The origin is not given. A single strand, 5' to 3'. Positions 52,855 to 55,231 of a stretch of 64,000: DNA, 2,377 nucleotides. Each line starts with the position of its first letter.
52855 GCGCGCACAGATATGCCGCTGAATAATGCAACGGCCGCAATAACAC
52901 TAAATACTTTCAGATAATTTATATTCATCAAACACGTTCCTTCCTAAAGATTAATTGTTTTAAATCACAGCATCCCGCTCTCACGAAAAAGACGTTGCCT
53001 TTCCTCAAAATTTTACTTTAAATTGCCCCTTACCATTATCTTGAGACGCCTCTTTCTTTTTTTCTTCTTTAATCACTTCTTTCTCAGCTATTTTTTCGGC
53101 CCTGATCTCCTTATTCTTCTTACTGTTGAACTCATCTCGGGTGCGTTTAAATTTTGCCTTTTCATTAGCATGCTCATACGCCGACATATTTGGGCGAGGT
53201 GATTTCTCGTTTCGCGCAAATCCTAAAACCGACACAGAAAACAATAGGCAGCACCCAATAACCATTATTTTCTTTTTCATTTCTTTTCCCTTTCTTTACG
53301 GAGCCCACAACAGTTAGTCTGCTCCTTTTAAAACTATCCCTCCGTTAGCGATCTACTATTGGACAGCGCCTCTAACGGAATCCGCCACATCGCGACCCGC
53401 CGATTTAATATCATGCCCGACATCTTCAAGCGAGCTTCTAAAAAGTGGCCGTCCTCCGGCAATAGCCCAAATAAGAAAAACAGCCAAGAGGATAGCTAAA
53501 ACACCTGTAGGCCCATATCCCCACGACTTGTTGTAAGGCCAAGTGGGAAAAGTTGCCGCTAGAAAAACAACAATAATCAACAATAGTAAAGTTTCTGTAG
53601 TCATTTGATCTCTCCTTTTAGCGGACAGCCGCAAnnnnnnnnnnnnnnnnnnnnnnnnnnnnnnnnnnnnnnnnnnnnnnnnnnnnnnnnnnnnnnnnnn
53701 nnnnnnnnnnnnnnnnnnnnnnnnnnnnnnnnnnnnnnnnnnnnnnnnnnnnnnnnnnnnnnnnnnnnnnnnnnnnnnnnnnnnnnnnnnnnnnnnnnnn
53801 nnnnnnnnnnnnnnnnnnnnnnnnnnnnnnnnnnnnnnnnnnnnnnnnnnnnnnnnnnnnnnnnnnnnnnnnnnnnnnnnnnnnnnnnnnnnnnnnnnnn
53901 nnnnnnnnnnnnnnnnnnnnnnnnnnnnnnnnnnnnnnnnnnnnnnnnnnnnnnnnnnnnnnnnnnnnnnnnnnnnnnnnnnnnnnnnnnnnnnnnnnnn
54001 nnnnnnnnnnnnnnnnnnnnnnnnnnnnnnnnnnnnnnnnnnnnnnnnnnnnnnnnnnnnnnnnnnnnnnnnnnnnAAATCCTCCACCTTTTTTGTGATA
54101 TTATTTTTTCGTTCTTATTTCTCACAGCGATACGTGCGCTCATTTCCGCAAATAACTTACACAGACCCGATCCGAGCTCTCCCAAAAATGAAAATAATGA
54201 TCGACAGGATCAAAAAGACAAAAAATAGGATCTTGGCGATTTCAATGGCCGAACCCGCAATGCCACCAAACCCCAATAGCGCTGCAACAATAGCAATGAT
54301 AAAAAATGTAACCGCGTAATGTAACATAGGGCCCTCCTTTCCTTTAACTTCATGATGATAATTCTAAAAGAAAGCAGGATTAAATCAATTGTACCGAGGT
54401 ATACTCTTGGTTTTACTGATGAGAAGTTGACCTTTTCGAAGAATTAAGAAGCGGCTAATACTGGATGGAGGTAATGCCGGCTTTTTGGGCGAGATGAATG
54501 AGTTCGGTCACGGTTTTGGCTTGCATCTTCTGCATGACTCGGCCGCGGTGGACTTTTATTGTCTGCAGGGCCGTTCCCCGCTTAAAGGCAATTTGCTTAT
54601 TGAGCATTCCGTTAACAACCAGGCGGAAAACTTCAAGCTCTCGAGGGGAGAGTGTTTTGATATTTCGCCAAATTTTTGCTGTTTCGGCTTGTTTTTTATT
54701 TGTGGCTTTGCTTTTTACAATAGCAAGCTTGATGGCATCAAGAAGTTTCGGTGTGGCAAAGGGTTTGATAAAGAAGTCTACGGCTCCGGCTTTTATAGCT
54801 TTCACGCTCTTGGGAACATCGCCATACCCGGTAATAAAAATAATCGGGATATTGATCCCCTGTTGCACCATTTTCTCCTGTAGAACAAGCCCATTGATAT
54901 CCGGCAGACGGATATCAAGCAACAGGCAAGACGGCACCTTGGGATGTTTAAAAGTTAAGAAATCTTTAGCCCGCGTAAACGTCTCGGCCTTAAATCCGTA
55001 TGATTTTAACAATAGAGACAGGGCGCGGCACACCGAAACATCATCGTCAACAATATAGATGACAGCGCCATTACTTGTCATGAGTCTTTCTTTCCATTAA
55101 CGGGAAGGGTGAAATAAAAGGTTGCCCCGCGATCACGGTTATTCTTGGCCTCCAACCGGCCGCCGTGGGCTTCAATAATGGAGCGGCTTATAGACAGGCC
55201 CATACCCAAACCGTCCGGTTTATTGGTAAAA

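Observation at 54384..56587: Conserved 22-nt motif present in two minus-strand leader regions (candidate regulon signature of the local FixJ/NarL-type regulator)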

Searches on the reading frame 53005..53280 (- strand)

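Call 7: search_protein_families(library=pfam, proteins=[window:53005-53280:-], max_evalue=0.01)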
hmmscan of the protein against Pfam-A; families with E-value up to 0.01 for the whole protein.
window:53005-53280:- (91 aa): 1 family
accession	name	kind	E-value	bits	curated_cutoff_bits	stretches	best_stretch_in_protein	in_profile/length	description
PF11337.13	DUF3139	-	0.0061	17.5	27.3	0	1-90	1-72/83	Protein of unknown function (DUF3139)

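Call 42: search_protein_families(library=pfam, max_evalue=0.01, proteins=[window:53005-53280:-])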
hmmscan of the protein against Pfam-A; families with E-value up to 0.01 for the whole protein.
window:53005-53280:- (91 aa): 1 family
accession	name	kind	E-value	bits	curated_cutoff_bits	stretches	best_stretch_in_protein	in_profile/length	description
PF11337.13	DUF3139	-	0.0061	17.5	27.3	0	1-90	1-72/83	Protein of unknown function (DUF3139)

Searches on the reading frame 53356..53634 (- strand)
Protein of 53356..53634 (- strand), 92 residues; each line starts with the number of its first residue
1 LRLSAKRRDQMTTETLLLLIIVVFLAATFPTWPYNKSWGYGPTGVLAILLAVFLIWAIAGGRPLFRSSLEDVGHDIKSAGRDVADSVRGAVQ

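Call 7: search_protein_families(library=pfam, proteins=[window:53356-53634:-], max_evalue=0.01)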
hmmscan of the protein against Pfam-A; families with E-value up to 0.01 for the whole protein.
window:53356-53634:- (92 aa): 1 family
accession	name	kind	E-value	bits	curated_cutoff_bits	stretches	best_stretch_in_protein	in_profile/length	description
PF11752.14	DUF3309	-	6.5e-16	58.6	22.3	1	14-60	2-48/50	Protein of unknown function (DUF3309)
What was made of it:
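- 53356..53604 (-): DUF3309 small membrane protein; probably in the same transcription unit. Pfam (call 7).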

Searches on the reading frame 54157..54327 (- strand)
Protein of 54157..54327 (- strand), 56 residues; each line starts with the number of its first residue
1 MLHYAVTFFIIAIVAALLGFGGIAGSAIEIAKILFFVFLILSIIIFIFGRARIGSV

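Call 7: search_protein_families(library=pfam, proteins=[window:54157-54327:-], max_evalue=0.01)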
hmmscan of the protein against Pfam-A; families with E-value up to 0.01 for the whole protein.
window:54157-54327:- (56 aa): 1 family
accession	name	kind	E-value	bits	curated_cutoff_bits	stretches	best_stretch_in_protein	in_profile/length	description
PF07043.18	DUF1328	-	3.1e-15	56.7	27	1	6-44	1-39/39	Protein of unknown function (DUF1328)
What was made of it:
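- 54157..54327 (-): DUF1328 (UPF0391/YtjA-like) small membrane protein, first gene behind box 1. Pfam 3e-15 (call 7).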

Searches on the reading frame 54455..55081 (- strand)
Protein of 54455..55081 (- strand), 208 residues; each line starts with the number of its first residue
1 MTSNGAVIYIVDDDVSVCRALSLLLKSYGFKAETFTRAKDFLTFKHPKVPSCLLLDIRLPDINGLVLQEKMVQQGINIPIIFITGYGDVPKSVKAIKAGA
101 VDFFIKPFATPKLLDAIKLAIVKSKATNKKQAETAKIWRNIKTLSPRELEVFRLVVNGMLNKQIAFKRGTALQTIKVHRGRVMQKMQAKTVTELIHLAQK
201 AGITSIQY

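Call 7: search_protein_families(library=pfam, proteins=[window:54455-55081:-], max_evalue=0.01)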
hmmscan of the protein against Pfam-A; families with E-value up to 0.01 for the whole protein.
window:54455-55081:- (208 aa): 3 families
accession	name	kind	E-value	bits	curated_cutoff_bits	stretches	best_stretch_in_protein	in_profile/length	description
PF00072.30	Response_reg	-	3.9e-25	88.6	30.2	1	8-118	1-111/111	Response regulator receiver domain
PF00196.25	GerE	-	5.2e-16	58.5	23.5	1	143-198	2-57/57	Bacterial regulatory proteins, luxR family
PF08281.18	Sigma70_r4_2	-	0.00027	21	25.7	1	137-186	4-54/54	Sigma-70, region 4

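Call 8: find_encoding_contigs(protein=window:54455-55081:-, flank=6000, max_places=8)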
Protein window:54455-55081:- (208 aa): 2 contigs read that carry it; 1 place shown.
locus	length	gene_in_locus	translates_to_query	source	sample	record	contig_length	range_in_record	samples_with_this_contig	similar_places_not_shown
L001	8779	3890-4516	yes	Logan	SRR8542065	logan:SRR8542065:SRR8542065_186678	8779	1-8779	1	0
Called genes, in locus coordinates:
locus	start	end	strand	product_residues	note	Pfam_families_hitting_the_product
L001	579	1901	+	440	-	PF00909:Ammonium_transp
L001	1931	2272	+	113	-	PF00543:P-II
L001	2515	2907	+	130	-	PF00072:Response_reg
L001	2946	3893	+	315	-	PF00512:HisKA, PF02518:HATPase_c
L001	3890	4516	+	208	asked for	PF00072:Response_reg, PF00196:GerE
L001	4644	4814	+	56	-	PF07043:DUF1328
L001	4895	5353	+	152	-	-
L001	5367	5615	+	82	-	PF11752:DUF3309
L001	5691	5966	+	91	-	-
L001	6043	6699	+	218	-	-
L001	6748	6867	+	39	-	-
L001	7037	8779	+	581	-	?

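Call 12: find_homologous_proteins(query=window:54455-55081:-, max_evalue=1e-20)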
Query window:54455-55081:- (208 aa): 7945 proteins with E <= 1e-20 among 8000 candidates; the best 120 are listed.
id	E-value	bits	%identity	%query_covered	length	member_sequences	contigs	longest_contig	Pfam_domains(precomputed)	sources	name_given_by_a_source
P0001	4.3e-129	446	100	100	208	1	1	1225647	PF00196.26,PF00072.31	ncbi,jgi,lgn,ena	ncbi:MAG: response regulator [Candidatus Omnitrophota bacterium]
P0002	1.1e-112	392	87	100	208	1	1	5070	PF00196.26,PF00072.31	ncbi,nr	ncbi:MAG: response regulator [Candidatus Omnitrophica bacterium]|nr:response regulator [Candidatus O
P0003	1.8e-112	392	87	100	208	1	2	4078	PF00196.26,PF00072.31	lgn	-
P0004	1.9e-112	392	88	100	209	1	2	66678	PF00196.26,PF00072.31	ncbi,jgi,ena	-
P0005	2.5e-112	391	87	99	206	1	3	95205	PF00196.26,PF08281.19,PF00072.31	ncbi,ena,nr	ncbi:MAG: hypothetical protein A2Z88_02330 [Omnitrophica WOR_2 bacterium GWA2_47_8]|nr:MAG: hypothet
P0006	2.5e-111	388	87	100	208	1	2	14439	PF00196.26,PF00072.31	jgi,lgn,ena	-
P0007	7.2e-111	386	86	98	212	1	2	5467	PF00196.26,PF00072.31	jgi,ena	-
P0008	9.3e-111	386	87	100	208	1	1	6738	PF00196.26,PF00072.31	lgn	-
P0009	1.6e-110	385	86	100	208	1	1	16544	PF00196.26,PF00072.31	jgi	jgi:FixJ family two-component response regulator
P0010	1.6e-110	385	87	99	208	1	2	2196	PF00196.26,PF00072.31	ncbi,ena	-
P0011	2.6e-110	385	87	100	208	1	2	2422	PF00196.26,PF08281.19,PF00072.31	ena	-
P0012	4.4e-110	384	87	100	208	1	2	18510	PF00196.26,PF00072.31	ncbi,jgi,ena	-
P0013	5.7e-110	383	87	98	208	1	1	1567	PF00196.26,PF00072.31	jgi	-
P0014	9.8e-110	383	86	100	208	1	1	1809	PF00196.26,PF00072.31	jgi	jgi:FixJ family two-component response regulator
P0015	1.2e-109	382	89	97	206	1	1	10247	PF00196.26,PF00072.31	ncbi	-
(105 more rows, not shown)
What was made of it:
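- The regulator itself is unusually conserved (73-89% identity in more than 120 clusters; call 12), in parallel with the near-invariant box.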

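Call 14: find_related_loci(query=A1, collection=genome_contigs, flank=6000)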
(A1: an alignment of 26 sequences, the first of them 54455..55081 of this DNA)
Query A1 (208 aa) in genome_contigs; peptide patterns used: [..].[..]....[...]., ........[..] (x = any residue, [..] = any of these).
600 stretches matched a pattern (row limit reached: there are more); 576 encode a relative of the query (tblastn E <= 1e-3); the best 80 are kept; 80 distinct loci.
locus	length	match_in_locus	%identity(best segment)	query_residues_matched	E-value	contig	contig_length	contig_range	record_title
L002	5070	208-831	87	1-208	4e-123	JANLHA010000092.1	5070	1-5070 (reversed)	MAG: Candidatus Omnitrophota bacterium isolate P6-5 k99_362175, whole genome shotgun sequence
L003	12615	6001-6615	87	4-208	2e-121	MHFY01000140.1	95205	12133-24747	MAG: Omnitrophica WOR_2 bacterium GWA2_47_8 gwa2_scaffold_6352, whole genome shotgun sequence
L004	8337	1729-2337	86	1-203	2e-117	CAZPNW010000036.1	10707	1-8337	MAG TPA_asm: uncultured Planctomycetales bacterium isolate binchicken_co216_53 genome assembly, contig: k141_2577712, wh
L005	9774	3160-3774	84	3-207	7e-115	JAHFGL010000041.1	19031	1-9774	MAG: Candidatus Omnitrophota bacterium isolate nzgw314 NODE_3295_length_19032_cov_4.771562, whole genome shotgun sequenc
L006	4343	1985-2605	83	1-207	1e-115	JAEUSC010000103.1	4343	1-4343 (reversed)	MAG: Candidatus Omnitrophota bacterium isolate new MAG-293 k141_800759, whole genome shotgun sequence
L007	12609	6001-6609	82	3-205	1e-113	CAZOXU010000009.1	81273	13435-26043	MAG TPA_asm: uncultured Planctomycetales bacterium isolate SRP278252_co2_25 genome assembly, contig: NODE_427_length_812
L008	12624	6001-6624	81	1-208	1e-112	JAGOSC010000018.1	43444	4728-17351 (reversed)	MAG: Candidatus Omnitrophota bacterium isolate Gw_Eff_bin_307 Gw_Eff_1411_length_43444_cov_5.806935, whole genome shotgu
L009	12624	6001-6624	78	1-208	8e-113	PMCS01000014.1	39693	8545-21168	MAG: Candidatus Omnitrophota bacterium isolate fen_1318 73.20120700_E3M.124_contig_45884, whole genome shotgun sequence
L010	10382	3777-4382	80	6-207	2e-110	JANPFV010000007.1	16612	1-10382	MAG: Candidatus Omnitrophota bacterium isolate VAR_69_metabat_93 VAR_69_k141_4569273, whole genome shotgun sequence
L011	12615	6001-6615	77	1-205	1e-100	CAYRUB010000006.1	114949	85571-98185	MAG TPA_asm: uncultured Planctomycetales bacterium isolate binchicken_co220_28 genome assembly, contig: NODE_53_length_1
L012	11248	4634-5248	73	1-205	2e-100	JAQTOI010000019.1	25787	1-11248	MAG: Candidatus Omnitrophota bacterium isolate STA_84 NODE_3586_length_25787_cov_4.256157_Sandtown_A, whole genome shotg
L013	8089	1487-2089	77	7-207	8e-99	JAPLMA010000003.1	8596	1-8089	MAG: Candidatus Omnitrophota bacterium isolate LacPavin_0920_WC70_MAG_40_20 LacPavin_0920_WC70_scaffold_996065, whole ge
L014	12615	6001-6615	72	1-205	2e-98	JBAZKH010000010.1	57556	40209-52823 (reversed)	MAG: Candidatus Omnitrophota bacterium isolate SO_2017_LW4_139 scaffold_1426_c1_LW137-91_2017, whole genome shotgun sequ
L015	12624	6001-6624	73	1-208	3e-98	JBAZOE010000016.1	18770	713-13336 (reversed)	MAG: Candidatus Omnitrophota bacterium isolate SO_2017_LW4_87 scaffold_4345_c1_LW137-91_2017, whole genome shotgun seque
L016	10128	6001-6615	71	1-205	4e-97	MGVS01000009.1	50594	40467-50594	MAG: Elusimicrobia bacterium RIFOXYD2_FULL_34_15 rifoxyd2_full_scaffold_118, whole genome shotgun sequence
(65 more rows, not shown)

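Call 25: search_solved_structures(query=window:54455-55081:-, max_evalue=1e-10)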
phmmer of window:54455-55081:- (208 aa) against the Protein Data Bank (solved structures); distinct sequences matched with E-value up to 1e-10: 32.
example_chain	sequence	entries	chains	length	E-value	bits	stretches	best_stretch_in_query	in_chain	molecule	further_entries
1yio_A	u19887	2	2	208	5.8e-47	163.2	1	7-200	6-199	response regulatory protein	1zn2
5xso_A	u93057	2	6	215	1.6e-38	135.7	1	2-203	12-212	Response regulator FixJ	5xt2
1d5w_A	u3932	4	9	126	3.4e-22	82.4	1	7-120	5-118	TRANSCRIPTIONAL REGULATORY PROTEIN FIXJ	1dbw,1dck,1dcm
1l5y_A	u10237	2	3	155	4.1e-19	72.4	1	7-125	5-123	C4-DICARBOXYLATE TRANSPORT TRANSCRIPTIONAL REGULATORY PROTEIN DCTD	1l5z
1qkk_A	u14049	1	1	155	4.3e-19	72.3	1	7-125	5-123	C4-DICARBOXYLATE TRANSPORT TRANSCRIPTIONAL REGULATORY PROTEIN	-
5ep0_A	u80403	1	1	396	8.1e-17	64.9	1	8-169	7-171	Putative repressor protein luxO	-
5tqj_A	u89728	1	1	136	8.3e-17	64.9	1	3-110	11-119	Response regulator receiver protein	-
1dc7_A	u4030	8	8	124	1.3e-15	61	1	6-120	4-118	NITROGEN REGULATION PROTEIN | NITROGEN REGULATION PROTEIN NR(I) | NTRC RECEIVER DOMAIN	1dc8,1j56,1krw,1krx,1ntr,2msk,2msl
3t6k_A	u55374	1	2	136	3.8e-14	56.2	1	8-123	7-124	Response regulator receiver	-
8a5r_AAA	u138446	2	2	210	5.6e-14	55.6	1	132-203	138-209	Light-activated DNA-binding protein EL222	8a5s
3p7n_A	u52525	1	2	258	1.5e-13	54.2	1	132-203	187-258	Sensor histidine kinase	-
1zy2_A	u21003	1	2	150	1.7e-13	54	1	9-134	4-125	transcriptional regulator NtrC1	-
4d6x_A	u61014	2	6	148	3e-13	53.3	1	5-125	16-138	BACTERIAL REGULATORY, FIS FAMILY PROTEIN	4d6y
2qr3_A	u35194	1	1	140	3.2e-13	53.2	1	7-127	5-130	Two-component system response regulator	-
4l4u_A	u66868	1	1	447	5.2e-13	52.5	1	8-146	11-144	Transcriptional regulator (NtrC family)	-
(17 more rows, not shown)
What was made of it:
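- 54455..55081 (-): Response regulator, 208 aa: REC plus GerE/LuxR-type HTH, FixJ/StyR subfamily; proposed box-binding protein. Closest solved structures are StyR 1YIO (6e-47) and FixJ 5XSO (call 25).
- Closest known: StyS/StyR. Same: StyR is the closest solved homologue of the regulator, full length at E = 6e-47 (call 25).
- The closest solved structure is StyR (call 25).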

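Call 43: search_protein_families(library=ncbifam, max_evalue=0.00001, proteins=[window:54455-55081:-])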
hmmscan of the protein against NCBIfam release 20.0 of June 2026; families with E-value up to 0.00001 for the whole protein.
window:54455-55081:- (208 aa): 83 families (the best 25 are shown)
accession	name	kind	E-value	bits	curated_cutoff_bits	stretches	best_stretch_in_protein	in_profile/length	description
NF006900.1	PRK09390.1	equivalog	2.6e-56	190.4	255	1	4-202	3-201/203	response regulator FixJ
NF040749.1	tetrathio_RR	equivalog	5.3e-46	156.8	290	1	7-199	1-189/191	tetrathionate respiration response regulator TtrR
NF047793.1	ResRegPgtA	equivalog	2.5e-24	85.9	650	1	1-131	1-132/414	two-component system response regulator PgtA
NF011896.0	PRK15369.1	equivalog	1.2e-21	77.3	242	1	10-203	8-209/211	two component system response regulator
NF008469.0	PRK11361.1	equivalog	6.5e-20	71.3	714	1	6-153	5-157/461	acetoacetate metabolism transcriptional regulator AtoC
NF008176.1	PRK10923.1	equivalog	7.1e-20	71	620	1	7-155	5-154/469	nitrogen regulation protein NR(I)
TIGR01818.1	ntrC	equivalog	1.3e-19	70.4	558.6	1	8-156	1-151/463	nitrogen regulation protein NR(I)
NF040689.1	MtrAB_MtrA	equivalog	1.7e-18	66.7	300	1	8-137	1-129/219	MtrAB system response regulator MtrA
NF007689.0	PRK10365.1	equivalog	8.7e-18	64.3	760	1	1-132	1-132/441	sigma-54-dependent response regulator transcription factor ZraR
NF041946.1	LuxO_transreg_Vib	equivalog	1.2e-17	63.8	800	1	11-134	2-125/463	quorum-sensing sigma-54 dependent transcriptional regulator LuxO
NF045944.1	ResRegRpaBCyano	equivalog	1.3e-17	64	330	1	10-133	2-123/229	response regulator transcription factor RpaB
NF041733.1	resp_reg_CseB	equivalog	3.1e-17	62.7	350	1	8-145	3-138/228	two-component system response regulator CseB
NF008296.0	PRK11083.1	equivalog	7.3e-17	61.5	273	1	7-131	5-128/228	two-component system response regulator CreB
NF033791.1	ActR_PrrA_rreg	equivalog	1.6e-16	60.8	250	1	8-121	4-117/173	ActR/PrrA/RegA family redox response regulator transcription factor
NF045991.1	RespRegCtrARhodob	equivalog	2e-16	60.4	350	1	8-143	3-138/224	response regulator transcription factor CtrA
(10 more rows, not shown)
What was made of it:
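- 54455..55081 (-): NCBIfam FixJ score is 190 bits, below the 255 cutoff (call 43).
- On FixJ proper (NCBIfam equivalog NF006900): 190.4 bits (call 43).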
